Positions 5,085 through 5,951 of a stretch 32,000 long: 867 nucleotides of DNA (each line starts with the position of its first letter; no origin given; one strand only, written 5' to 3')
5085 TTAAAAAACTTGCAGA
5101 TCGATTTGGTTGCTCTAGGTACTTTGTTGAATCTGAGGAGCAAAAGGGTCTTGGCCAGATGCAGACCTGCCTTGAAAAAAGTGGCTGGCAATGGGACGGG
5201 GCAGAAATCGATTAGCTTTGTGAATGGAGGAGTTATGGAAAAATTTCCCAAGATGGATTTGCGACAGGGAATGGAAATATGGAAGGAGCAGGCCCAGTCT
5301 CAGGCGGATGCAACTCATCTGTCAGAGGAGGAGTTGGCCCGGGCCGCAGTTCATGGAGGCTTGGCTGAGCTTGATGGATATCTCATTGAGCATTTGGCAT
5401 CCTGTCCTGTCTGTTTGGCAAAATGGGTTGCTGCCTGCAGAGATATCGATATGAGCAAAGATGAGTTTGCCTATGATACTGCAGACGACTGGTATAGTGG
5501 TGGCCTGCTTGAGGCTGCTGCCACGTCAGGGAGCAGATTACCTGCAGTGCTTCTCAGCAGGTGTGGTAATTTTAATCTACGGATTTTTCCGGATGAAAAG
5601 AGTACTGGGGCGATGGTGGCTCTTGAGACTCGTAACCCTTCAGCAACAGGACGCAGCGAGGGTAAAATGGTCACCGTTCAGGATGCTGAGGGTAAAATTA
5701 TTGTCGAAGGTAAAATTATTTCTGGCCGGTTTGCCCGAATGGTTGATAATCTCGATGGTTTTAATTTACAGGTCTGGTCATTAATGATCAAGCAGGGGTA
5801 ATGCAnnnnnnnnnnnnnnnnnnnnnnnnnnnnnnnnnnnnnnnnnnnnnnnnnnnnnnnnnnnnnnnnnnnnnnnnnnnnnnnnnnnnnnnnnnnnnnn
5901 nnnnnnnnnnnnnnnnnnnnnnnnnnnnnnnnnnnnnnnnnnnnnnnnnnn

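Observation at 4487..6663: Sigma-28-like sigma factor, soluble ZAS-motif anti-sigma and an AAA-less membrane-anchored Lon protease domain in one tight operon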

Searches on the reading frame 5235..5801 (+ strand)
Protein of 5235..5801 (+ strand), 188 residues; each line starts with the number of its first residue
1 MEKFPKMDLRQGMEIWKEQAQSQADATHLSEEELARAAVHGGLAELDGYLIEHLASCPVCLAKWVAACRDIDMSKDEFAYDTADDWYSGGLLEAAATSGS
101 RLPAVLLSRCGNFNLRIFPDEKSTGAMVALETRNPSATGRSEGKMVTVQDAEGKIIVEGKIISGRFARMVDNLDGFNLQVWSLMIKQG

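Call 6: search_protein_families(library=pfam, proteins=[window:5235-5801:+], max_evalue=0.1)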
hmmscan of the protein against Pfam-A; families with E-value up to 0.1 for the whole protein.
window:5235-5801:+ (188 aa): 0 families

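Call 7: search_protein_families(library=ncbifam, proteins=[window:5235-5801:+], max_evalue=0.1)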
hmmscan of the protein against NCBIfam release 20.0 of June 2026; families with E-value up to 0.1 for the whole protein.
window:5235-5801:+ (188 aa): 0 families

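Call 11: search_solved_structures(query=window:5235-5801:+, max_evalue=10)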
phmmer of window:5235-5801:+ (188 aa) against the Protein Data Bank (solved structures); distinct sequences matched with E-value up to 10: 16.
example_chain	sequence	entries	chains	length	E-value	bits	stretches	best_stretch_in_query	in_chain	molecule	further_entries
4agi_A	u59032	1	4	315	0.15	14.9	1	76-121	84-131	FUCOSE-SPECIFIC LECTIN FLEA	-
6la3_C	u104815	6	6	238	0.22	14.4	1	55-121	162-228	Capsid protein VP3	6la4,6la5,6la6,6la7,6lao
1h8t_C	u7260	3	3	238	0.23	14.3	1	55-121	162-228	ECHOVIRUS 11 COAT PROTEIN VP3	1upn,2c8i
6lap_C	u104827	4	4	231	0.26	14.1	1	55-120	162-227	Capsid protein VP3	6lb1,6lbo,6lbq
4c1y_A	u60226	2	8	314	0.27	14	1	76-121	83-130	FUCOSE-SPECIFIC LECTIN FLEA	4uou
4agt_A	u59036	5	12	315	0.27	14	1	76-121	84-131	FUCOSE-SPECIFIC LECTIN FLEA | Fucose-specific lectin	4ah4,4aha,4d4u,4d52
6z6c_AAA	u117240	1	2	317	0.28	14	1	76-121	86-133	Fucose-specific lectin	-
5eo7_A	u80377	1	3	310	0.42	13.4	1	75-121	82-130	Predicted protein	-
5eo8_A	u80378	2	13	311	0.42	13.4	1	75-121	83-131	Predicted protein | Uncharacterized protein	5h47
2x5i_C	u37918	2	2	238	0.77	12.6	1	55-126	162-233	VP3 | Polyprotein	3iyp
1m11_3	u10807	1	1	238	0.78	12.5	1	55-126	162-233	COAT PROTEIN VP3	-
1d4m_3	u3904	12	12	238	1.4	11.7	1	55-120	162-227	PROTEIN (COXSACKIEVIRUS A9) | Protein VP3 | Capsid protein VP3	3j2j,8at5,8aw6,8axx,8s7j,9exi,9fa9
9fgn_C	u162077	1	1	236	1.4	11.7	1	55-120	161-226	Capsid protein VP3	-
9kp8_A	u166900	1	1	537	1.7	11.4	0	122-179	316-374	alpha-glucosidase,Beta-cyclopiazonate dehydrogenase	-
8b8r_C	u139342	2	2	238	1.8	11.3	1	55-121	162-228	VP3 | Genome polyprotein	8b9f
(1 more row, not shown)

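Call 16: search_protein_families(library=padloc, proteins=[window:5235-5801:+], max_evalue=0.1)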
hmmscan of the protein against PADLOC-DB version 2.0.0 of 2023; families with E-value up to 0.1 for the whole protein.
window:5235-5801:+ (188 aa): 0 families

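Call 47: find_homologous_proteins(query=A4, max_evalue=0.001)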
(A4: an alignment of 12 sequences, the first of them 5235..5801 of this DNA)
Query A4 (12 sequences) (188 aa, profile of the alignment): 14 proteins with E <= 0.001 among 8000 candidates.
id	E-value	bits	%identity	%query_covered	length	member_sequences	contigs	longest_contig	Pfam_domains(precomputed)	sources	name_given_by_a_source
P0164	4.5e-63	230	30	95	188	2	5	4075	-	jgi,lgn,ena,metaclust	metaclust:\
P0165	5.3e-62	227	31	94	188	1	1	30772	-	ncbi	-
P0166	1.1e-57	213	100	100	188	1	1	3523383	-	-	-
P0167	2.2e-57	212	31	99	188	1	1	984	-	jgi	jgi:hypothetical protein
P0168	2.1e-55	205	29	97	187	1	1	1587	-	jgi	jgi:hypothetical protein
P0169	1.2e-54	203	32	92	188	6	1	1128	-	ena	-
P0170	1.2e-53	200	36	96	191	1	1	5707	-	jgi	jgi:hypothetical protein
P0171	4.5e-53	198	34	94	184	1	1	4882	-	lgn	-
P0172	4.7e-53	198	34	95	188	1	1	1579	-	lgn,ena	-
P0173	2.4e-52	195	31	95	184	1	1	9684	-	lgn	-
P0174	6.7e-52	194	31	94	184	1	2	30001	-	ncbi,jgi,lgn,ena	-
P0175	2.1e-47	179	31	93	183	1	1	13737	-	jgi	jgi:hypothetical protein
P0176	3.1e-46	175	26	85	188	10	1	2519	-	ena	-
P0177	2.2e-43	166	31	85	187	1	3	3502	-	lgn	-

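Call 52: search_protein_families(library=pfam, alignment_id=A5, max_evalue=10)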
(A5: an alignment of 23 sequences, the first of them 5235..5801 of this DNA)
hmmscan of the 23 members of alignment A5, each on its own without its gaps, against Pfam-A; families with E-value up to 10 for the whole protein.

A. member 1, window:5235-5801:+ (188 aa): 1 family
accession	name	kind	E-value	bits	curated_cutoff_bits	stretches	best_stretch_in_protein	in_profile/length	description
PF06844.16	DUF1244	-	0.41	11.3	27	1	57-77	13-36/67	Protein of unknown function (DUF1244)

B. families by the number of members that match (of 23 scanned): 9 families
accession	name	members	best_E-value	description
PF11974.14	bMG3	1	0.048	Bacterial alpha-2-macroglobulin MG3 domain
PF24333.1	DUF7501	1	0.068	Family of unknown function (DUF7501)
PF23137.1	HVO_0758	1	0.069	HVO_0758 mu-protein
PF23145.1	Zf_2nd_IFT121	1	0.072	IFT121, second zinc finger domain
PF12840.13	HTH_20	1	0.13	Helix-turn-helix domain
PF18369.6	PKS_DE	1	0.14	Polyketide synthase dimerisation element domain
PF24453.1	DUF7569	1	0.14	Family of unknown function (DUF7569)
PF24444.1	DUF7563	1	0.15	Family of unknown function (DUF7563)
PF06844.16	DUF1244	1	0.41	Protein of unknown function (DUF1244)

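Call 55: predict_structure(alignment_id=A6)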
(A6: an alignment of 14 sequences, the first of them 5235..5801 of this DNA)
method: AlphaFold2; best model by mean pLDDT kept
length: 188 residues; sequences in the alignment: 14
mean_pLDDT: 74.9   pTM: 0.51
mean pLDDT of the five models: 74.9, 74.5, 72.0, 70.8, 70.3
residues with pLDDT >= 90: 42; 70-90: 89; 50-70: 29; < 50: 28
segments of 3 or more residues with pLDDT < 50: 1-7, 75-91
pLDDT, mean of each block of 10 residues (from residue 1): 40 60 75 87 78 79 79 50 40 50 78 88 85 86 93 93 87 88 88
secondary structure, 60 per line:
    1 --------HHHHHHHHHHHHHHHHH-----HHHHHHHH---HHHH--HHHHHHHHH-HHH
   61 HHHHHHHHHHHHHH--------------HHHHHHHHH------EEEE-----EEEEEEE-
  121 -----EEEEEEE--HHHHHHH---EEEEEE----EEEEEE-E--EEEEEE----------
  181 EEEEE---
elements in order: H9-25 H31-38 H42-45 H48-56 H58-74 H89-97 E104-107 E113-119 E126-132 H135-141 E145-150 E155-160 E165-170 E181-185

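Call 58: fold_search(model_id=the predicted structure, library=pdb)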
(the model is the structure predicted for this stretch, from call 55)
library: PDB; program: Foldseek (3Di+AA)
matches with E <= 10: 814; with E <= 0.001: 0
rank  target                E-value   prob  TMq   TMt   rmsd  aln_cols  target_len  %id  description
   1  6u7j_B                1.2e-02  0.97  0.27  0.10   8.3        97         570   11  Uncultured Clostridium sp. Beta-glucuronidase (released 2019-10-30)
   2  4g5a_A                1.7e-02  0.41  0.17  0.26   8.6        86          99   17  Crystal structure of a putative member of duf 3244 protein family (BT_1867) from Bacteroides thetaiotaomicron VPI-5482 (released 2012-09-19)
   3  3i85_A                2.1e-02  0.94  0.24  0.46   6.4        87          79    9  The Crystal Structure of Human EMMPRIN N-terminal Domain 1 (released 2009-10-06)
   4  3i84_A                2.1e-02  0.92  0.23  0.45   8.5        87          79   10  The Crystal Structure of Human EMMPRIN N-terminal Domain 1 in P6(1)22 space group (released 2009-10-06)
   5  8zuh_A                2.4e-02  0.09  0.15  0.13  20.6       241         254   10  Crystal structure of bovine Fbs2/Skp1/Man3GlcNAc2 complex (released 2024-09-04)
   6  5hfs_A                4.7e-02  0.92  0.19  0.46   6.4        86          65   14  CRYSTAL STRUCTURE OF C-TERMINAL DOMAIN OF CARGO PROTEINS OF TYPE IX SECRETION SYSTEM (released 2016-04-06)
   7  3bga_A                5.0e-02  0.20  0.15  0.05  11.3       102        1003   12  Crystal structure of beta-galactosidase from Bacteroides thetaiotaomicron VPI-5482 (released 2007-12-11)
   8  6cxs_B                5.3e-02  0.90  0.26  0.09   6.5        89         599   15  Crystal Structure of Clostridium perfringens beta-glucuronidase bound with a novel, potent inhibitor 4-(8-(piperazin-1 (released 2019-04-17)
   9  5fur_I                5.6e-02  0.15  0.20  0.05  20.2       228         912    7  Structure of human TFIID-IIA bound to core promoter DNA (released 2016-04-06)
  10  4ruw                  6.0e-02  0.80  0.28  0.15   7.6       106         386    8  The crystal structure of endonuclease/exonuclease/phosphatase from Beutenbergia cavernae DSM 12333 (released 2014-12-24)
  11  7eha_C                6.0e-02  0.21  0.17  0.19  11.1        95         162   13  Crystal structure of the flagellar hook cap from Salmonella enterica serovar Typhimurium (released 2021-11-24)
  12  6jz4_A                6.8e-02  0.92  0.28  0.10   4.2        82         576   16  b-glucuronidase from Ruminococcus gnavus in complex with D-glucaro-d-lactam (released 2020-06-03)
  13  6jz4_B                6.8e-02  0.92  0.28  0.10   4.3        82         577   16  b-glucuronidase from Ruminococcus gnavus in complex with D-glucaro-d-lactam (released 2020-06-03)
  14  8get_A                7.2e-02  0.60  0.23  0.08   5.4        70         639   21  R. hominis 2 beta-glucuronidase bound to norquetiapine-glucuronide (released 2024-03-20)
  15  3ii1                  7.7e-02  0.21  0.15  0.07  14.0        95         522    8  Structural characterization of difunctional glucanase-xylanse CelM2 (released 2009-08-25)
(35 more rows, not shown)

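Call 59: search_solved_structures(query=A5, max_evalue=10, show_alignments=4)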
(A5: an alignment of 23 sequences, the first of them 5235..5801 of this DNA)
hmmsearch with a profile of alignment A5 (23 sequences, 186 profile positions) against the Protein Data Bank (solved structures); distinct sequences matched with E-value up to 10: 1.
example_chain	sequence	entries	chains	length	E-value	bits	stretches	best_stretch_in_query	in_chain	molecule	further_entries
1uw7_A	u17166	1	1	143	2.2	11.2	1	82-121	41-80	NSP9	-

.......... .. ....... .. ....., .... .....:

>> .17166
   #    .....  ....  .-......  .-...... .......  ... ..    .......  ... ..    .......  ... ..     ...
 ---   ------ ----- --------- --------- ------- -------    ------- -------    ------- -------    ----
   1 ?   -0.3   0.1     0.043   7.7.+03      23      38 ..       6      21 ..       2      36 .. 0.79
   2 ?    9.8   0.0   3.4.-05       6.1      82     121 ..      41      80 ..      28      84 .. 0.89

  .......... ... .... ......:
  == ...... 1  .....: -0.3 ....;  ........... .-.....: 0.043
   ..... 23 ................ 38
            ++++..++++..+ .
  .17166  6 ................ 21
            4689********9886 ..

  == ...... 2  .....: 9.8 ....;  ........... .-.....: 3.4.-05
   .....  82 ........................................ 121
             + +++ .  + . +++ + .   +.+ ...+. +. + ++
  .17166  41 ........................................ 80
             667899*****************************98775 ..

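Call 66: find_encoding_contigs(protein=P0174, flank=10000, max_places=3)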
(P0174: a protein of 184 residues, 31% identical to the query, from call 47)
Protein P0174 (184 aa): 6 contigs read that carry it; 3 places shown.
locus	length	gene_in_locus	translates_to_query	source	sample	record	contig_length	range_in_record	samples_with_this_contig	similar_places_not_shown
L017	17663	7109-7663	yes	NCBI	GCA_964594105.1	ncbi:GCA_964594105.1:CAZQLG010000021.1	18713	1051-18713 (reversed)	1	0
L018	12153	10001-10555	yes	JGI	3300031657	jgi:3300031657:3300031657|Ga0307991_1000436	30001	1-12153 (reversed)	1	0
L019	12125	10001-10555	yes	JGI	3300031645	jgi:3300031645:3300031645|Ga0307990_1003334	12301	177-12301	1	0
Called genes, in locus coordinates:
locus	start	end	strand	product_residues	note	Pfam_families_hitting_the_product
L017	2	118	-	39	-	?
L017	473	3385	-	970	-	-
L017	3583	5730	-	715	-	PF13620:CarboxypepD_reg (faint), PF00656:Peptidase_C14, PF08308:PEGA, PF03781:FGE-sulfatase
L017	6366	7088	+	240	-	PF04542:Sigma70_r2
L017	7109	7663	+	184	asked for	-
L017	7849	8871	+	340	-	-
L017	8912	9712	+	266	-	-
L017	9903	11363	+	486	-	PF00656:Peptidase_C14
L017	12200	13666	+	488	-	-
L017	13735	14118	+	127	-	PF07233:DUF1425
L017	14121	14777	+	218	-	PF13036:LpoB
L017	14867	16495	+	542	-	PF14237:GYF_2, PF20891:DUF6844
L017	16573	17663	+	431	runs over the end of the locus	PF03783:CsgG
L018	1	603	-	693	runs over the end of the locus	PF00656:Peptidase_C14, PF03781:FGE-sulfatase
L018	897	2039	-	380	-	PF13173:AAA_14, PF13635:DUF4143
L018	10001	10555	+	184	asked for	-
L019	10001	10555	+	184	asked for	-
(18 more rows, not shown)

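Call 70: search_protein_families(library=pfam, proteins=[L017:7849-8871:+, L017:8912-9712:+], max_evalue=0.01)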
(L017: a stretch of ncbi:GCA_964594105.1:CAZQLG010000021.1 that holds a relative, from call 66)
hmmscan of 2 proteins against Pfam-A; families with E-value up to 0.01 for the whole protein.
L017:7849-8871:+ (340 aa): 1 family
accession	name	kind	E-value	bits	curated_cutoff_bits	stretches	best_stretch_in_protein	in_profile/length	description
PF05362.19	Lon_C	-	0.0021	18.1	21.1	1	90-193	102-201/205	Lon protease (S16) C-terminal proteolytic domain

L017:8912-9712:+ (266 aa): 1 family
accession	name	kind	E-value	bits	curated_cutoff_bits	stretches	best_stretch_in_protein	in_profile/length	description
PF11667.14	DUF3267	-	0.00057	20.7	27.1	1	59-155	5-95/108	Putative zincin peptidase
